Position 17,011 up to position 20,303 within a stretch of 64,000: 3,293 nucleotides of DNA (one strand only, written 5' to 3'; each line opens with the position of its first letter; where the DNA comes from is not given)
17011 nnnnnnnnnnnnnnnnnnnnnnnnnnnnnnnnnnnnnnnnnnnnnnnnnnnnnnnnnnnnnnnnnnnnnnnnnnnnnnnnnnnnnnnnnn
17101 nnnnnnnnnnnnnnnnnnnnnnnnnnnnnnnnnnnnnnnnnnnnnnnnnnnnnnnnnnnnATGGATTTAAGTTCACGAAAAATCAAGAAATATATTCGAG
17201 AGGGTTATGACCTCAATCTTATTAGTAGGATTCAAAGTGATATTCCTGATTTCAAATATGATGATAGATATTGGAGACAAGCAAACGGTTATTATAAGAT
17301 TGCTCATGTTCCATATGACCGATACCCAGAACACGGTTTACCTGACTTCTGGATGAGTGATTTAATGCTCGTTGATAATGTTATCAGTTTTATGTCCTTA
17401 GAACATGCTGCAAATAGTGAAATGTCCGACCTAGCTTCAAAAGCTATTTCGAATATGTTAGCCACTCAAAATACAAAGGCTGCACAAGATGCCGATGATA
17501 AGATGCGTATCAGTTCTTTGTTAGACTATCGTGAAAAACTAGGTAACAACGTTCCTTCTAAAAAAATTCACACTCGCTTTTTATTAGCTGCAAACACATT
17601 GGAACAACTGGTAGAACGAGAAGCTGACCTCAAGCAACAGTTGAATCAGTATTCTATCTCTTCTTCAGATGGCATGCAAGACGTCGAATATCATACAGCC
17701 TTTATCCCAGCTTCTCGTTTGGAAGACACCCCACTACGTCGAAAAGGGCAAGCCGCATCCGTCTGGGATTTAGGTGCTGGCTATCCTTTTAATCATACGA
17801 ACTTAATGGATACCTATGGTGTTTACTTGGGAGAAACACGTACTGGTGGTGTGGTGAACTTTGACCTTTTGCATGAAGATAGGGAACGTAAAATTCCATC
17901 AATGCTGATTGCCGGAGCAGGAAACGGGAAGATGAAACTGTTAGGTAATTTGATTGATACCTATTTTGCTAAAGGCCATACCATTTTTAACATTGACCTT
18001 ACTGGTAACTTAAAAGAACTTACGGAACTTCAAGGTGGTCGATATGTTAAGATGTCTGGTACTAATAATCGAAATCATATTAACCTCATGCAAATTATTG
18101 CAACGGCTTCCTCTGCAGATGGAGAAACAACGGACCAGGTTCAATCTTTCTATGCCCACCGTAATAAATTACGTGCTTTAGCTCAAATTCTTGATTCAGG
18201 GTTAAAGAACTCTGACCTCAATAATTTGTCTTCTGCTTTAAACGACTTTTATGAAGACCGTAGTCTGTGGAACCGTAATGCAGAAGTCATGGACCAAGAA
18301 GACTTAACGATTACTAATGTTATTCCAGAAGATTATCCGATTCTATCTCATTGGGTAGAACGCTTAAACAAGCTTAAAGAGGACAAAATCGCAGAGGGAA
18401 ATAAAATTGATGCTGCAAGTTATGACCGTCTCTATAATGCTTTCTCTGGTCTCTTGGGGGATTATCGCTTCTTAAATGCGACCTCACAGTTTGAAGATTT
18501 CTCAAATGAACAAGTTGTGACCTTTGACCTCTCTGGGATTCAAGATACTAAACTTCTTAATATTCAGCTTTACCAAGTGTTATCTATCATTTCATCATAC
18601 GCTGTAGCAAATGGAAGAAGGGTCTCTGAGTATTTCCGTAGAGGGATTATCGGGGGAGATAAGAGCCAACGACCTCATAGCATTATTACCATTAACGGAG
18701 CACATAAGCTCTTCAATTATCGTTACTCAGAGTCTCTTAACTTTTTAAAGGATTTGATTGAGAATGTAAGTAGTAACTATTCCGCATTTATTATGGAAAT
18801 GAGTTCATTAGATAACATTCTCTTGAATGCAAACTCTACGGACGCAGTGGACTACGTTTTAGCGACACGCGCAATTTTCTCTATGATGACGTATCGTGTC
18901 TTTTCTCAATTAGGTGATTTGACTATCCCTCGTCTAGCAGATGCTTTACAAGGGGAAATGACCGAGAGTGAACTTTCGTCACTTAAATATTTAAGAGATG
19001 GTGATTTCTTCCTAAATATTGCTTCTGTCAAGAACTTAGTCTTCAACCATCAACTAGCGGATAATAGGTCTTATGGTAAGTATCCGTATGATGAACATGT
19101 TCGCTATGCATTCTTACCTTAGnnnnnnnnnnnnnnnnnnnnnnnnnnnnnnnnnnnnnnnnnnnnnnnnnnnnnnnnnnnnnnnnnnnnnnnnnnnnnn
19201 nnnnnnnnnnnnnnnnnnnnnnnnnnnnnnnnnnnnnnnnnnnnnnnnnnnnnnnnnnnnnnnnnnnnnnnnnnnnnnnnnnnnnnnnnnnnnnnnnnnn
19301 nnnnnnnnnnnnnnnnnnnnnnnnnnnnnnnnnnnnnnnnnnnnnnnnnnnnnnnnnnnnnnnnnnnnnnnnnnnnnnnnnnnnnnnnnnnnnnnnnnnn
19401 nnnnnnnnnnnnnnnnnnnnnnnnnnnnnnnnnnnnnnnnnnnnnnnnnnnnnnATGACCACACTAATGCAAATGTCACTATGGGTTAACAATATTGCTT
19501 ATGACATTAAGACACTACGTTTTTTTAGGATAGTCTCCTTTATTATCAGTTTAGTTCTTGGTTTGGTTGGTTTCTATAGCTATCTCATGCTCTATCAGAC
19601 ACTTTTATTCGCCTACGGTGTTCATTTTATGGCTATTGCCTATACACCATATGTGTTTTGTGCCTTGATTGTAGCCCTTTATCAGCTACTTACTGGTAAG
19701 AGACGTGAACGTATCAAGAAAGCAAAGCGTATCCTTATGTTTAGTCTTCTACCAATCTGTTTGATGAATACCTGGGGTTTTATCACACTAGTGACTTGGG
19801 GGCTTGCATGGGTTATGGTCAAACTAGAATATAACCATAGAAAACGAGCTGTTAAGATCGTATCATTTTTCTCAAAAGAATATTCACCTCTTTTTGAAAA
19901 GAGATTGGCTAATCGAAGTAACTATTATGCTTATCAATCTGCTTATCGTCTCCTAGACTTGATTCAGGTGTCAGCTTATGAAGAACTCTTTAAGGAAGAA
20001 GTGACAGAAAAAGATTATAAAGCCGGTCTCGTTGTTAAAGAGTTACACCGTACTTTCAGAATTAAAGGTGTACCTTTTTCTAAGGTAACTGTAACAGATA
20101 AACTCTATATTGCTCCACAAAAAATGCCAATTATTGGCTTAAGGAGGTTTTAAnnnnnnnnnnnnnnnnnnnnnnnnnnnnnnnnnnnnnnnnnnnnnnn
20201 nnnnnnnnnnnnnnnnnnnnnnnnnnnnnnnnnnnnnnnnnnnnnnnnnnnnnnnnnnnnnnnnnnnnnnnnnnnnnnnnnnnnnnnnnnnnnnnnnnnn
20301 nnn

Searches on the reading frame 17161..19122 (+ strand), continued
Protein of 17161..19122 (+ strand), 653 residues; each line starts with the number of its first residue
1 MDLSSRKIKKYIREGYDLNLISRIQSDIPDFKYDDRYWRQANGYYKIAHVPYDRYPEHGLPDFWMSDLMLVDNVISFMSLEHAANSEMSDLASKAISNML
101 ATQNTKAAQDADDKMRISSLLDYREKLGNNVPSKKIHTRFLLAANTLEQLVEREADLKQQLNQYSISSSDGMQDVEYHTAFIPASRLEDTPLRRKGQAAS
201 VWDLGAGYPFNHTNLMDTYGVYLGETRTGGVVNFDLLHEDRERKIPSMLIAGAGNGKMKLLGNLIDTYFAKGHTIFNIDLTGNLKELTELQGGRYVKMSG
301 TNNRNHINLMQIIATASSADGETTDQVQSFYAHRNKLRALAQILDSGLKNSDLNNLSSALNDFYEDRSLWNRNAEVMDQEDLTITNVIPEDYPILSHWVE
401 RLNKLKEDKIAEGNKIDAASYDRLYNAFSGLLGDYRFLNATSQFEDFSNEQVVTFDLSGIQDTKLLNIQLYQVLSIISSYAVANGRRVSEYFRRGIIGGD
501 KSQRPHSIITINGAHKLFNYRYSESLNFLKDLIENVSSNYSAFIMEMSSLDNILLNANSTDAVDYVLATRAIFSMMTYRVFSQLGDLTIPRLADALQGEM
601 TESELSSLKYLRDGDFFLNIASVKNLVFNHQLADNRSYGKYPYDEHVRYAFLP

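Call 77: get_annotated_region(hit=H144, flank=18000)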
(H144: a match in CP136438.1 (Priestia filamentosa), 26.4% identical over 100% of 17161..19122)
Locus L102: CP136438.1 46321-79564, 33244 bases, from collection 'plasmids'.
description: Priestia filamentosa strain H146 plasmid p3, complete sequence
organism: Priestia filamentosa (NCBI taxid 1402861)
taxonomy: Bacteria; Bacillota; Bacilli; Bacillales; Bacillaceae; Priestia; Priestia filamentosa
host: -; source: Leaves of Cigar; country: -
typing (MOB-suite, as given by PLSDB): mobilizable; relaxase MOBP
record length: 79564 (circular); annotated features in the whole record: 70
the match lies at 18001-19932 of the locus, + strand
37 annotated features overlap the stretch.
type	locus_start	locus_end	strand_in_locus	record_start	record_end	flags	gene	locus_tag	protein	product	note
CDS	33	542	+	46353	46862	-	-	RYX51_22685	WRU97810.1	MepB family protein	-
CDS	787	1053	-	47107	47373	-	-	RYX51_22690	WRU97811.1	hypothetical protein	-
CDS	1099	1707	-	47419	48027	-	-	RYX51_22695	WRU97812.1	DUF3967 domain-containing protein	-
CDS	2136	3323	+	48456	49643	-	-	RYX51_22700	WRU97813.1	ParM/StbA family protein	-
CDS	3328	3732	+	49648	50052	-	-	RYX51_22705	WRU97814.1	hypothetical protein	-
CDS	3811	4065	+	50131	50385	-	-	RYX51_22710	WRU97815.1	hypothetical protein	-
CDS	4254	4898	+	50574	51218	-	-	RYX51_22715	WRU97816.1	HAD-IA family hydrolase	-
CDS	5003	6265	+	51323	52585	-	-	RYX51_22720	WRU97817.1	HAMP domain-containing sensor histidine kinase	-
CDS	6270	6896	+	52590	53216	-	-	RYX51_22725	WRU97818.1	response regulator transcription factor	-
CDS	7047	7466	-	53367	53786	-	-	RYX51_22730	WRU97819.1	helix-turn-helix transcriptional regulator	-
CDS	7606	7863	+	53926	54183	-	-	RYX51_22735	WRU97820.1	helix-turn-helix transcriptional regulator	-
CDS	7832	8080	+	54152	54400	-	-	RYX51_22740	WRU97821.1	hypothetical protein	-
CDS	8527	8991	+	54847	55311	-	-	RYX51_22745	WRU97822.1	hypothetical protein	-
CDS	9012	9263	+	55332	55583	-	-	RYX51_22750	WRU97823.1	hypothetical protein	-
CDS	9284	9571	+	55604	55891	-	-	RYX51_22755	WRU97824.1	hypothetical protein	-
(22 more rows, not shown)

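Call 78: search_protein_families(library=pfam, proteins=[L102:8527-8991:+, L102:9012-9263:+, L102:9284-9571:+, L102:9669-10805:+, L102:10840-11313:+, L102:13941-14165:+, L102:24153-25013:+, L101:12160-12438:+, L101:12435-12653:+, L101:8032-9750:+], max_evalue=0.01)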
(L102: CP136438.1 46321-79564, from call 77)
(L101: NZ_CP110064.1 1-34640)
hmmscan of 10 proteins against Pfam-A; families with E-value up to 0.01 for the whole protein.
L102:8527-8991:+ (154 aa): 0 families

L102:9012-9263:+ (83 aa): 0 families

L102:9284-9571:+ (95 aa): 2 families
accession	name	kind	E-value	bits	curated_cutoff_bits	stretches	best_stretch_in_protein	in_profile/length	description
PF04956.18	TrbC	-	0.00048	20.7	27.9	1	36-86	52-97/98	TrbC/VIRB2 pilin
PF18895.5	T4SS_pilin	-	0.0023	18.4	26.6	1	36-85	19-69/71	Type IV secretion system pilin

L102:9669-10805:+ (378 aa): 2 families
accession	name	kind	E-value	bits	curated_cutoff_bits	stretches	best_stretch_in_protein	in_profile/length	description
PF18840.6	LPD25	-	0.00071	20.6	27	1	9-84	13-92/97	Large polyvalent protein associated domain 25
PF16785.10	SMBP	-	0.0069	17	29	0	311-356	50-95/111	Small metal-binding protein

L102:10840-11313:+ (157 aa): 0 families

L102:13941-14165:+ (74 aa): 0 families

L102:24153-25013:+ (286 aa): 0 families

L101:12160-12438:+ (92 aa): 0 families

L101:12435-12653:+ (72 aa): 1 family
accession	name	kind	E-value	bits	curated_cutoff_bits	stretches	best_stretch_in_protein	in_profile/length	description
PF14536.11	DUF4441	-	0.0086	16.7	24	1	12-67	21-76/116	Domain of unknown function (DUF4441)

L101:8032-9750:+ (572 aa): 0 families

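Call 79: get_annotated_region(hit=H112, flank=13000)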
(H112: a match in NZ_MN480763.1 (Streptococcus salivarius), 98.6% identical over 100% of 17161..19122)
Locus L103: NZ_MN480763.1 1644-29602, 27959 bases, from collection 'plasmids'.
description: Streptococcus salivarius strain YU10 plasmid pSsal-YU10, complete sequence
organism: Streptococcus salivarius (NCBI taxid 1304)
taxonomy: Bacteria; Bacillota; Bacilli; Lactobacillales; Streptococcaceae; Streptococcus; Streptococcus salivarius
host: -; source: -; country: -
typing (MOB-suite, as given by PLSDB): non-mobilizable; replicon rep_cluster_199
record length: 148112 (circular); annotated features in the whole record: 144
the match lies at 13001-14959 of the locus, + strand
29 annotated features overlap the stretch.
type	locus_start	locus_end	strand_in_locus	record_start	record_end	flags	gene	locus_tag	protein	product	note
CDS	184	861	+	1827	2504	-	-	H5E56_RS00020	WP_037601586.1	response regulator transcription factor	GO:0000160 - phosphorelay signal transduction system [Evidence IEA]; GO:0006355 - regulation of DNA-templated ...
CDS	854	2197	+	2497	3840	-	-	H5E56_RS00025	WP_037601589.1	HAMP domain-containing sensor histidine kinase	GO:0007165 - signal transduction [Evidence IEA]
CDS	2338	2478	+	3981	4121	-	-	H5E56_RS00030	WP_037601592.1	lantibiotic streptin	-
CDS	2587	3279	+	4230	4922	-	-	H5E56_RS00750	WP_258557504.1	hypothetical protein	-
CDS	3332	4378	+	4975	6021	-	-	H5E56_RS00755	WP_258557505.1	ABC transporter ATP-binding protein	-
CDS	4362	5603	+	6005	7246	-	-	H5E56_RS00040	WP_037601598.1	lanthionine synthetase C family protein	-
CDS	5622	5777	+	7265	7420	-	-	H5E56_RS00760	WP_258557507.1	hypothetical protein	-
CDS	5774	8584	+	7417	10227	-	-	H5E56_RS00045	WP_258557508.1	lantibiotic dehydratase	-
CDS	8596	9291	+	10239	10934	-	-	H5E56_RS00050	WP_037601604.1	lantibiotic protection ABC transporter ATP-binding protein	-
CDS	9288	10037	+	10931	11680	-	-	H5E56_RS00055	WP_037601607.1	lantibiotic immunity ABC transporter MutE/EpiE family permease subunit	-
CDS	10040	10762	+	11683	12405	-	-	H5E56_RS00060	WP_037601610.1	lantibiotic immunity ABC transporter MutG family permease subunit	-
CDS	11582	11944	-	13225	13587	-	-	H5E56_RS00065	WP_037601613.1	hypothetical protein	-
CDS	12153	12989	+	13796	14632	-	-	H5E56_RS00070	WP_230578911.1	hypothetical protein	-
CDS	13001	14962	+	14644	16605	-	-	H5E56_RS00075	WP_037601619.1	hypothetical protein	-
CDS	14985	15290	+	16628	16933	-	-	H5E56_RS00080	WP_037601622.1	hypothetical protein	-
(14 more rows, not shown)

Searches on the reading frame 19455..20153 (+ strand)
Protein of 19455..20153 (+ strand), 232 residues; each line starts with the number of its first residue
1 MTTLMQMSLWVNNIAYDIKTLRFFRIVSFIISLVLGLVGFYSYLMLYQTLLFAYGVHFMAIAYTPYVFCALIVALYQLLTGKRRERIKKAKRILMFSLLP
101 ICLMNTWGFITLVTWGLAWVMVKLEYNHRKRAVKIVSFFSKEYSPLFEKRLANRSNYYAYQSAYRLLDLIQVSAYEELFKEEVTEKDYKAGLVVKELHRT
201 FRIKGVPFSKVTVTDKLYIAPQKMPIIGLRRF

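Call 6: search_protein_families(library=pfam, proteins=[window:19455-20153:+], max_evalue=0.001)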
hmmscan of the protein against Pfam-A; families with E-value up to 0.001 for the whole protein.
window:19455-20153:+ (232 aa): 0 families

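Call 52: search_protein_families(library=ncbifam, proteins=[window:19455-20153:+], max_evalue=0.01)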
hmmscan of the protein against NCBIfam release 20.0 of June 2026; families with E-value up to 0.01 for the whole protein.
window:19455-20153:+ (232 aa): 1 family
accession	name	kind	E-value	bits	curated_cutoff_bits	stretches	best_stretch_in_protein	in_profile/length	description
NF052514.1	SpGerGerXA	equivalog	0.0041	15.8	850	1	20-78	398-458/479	spore germination protein GerXA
